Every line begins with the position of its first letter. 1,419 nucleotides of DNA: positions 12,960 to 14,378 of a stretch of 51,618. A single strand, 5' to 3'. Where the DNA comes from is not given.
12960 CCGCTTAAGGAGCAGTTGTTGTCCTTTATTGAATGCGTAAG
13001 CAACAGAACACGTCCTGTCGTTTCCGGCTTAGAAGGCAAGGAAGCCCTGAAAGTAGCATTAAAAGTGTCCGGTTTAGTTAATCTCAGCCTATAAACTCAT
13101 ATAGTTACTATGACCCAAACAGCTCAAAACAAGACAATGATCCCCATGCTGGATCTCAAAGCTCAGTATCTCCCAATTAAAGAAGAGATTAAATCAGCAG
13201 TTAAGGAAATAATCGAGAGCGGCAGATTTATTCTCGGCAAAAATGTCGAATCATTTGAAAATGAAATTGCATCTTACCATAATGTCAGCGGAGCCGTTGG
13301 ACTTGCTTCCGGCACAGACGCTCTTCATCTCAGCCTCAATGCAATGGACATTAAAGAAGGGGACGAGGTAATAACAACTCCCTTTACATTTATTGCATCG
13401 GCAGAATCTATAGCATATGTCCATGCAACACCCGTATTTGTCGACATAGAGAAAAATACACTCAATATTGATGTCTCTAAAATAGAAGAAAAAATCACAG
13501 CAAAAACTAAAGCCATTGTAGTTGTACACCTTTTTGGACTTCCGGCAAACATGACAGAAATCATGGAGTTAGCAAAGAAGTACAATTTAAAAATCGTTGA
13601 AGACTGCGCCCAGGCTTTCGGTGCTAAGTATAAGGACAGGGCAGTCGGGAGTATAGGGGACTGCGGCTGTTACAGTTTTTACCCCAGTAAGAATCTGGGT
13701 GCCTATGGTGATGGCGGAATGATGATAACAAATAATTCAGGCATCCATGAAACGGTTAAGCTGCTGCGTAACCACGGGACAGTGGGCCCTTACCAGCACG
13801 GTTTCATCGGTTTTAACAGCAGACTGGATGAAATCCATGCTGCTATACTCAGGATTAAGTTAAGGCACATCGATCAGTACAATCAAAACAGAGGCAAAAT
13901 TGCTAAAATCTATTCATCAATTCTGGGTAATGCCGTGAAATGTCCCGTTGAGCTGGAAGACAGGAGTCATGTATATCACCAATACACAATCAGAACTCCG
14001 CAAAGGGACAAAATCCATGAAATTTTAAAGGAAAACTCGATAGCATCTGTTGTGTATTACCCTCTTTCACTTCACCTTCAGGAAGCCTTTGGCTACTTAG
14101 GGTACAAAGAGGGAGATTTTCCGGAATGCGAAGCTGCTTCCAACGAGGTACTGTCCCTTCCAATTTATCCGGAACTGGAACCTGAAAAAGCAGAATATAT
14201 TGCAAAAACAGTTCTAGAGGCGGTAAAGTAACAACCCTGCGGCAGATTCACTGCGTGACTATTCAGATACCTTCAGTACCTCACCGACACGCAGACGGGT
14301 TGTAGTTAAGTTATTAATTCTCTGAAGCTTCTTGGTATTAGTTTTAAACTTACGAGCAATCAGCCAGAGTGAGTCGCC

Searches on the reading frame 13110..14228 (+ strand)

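Call 63: search_protein_families(library=pfam, proteins=[window:13110-14228:+], max_evalue=0.001)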
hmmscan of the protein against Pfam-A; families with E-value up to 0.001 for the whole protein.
window:13110-14228:+ (373 aa): 4 families
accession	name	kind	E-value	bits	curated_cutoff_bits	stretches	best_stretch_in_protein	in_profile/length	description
PF01041.23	DegT_DnrJ_EryC1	-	2.5e-120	402.4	19.8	1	23-368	3-359/360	DegT/DnrJ/EryC1/StrS aminotransferase family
PF00266.25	Aminotran_5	-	8.6e-06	25.4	21.5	1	50-176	49-186/371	Aminotransferase class-V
PF01053.26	Cys_Met_Meta_PP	-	0.00018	20.6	27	1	46-166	54-174/381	Cys/Met metabolism PLP-dependent enzyme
PF01212.27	Beta_elim_lyase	-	0.00075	19.3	27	0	44-173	32-176/288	Beta-eliminating lyase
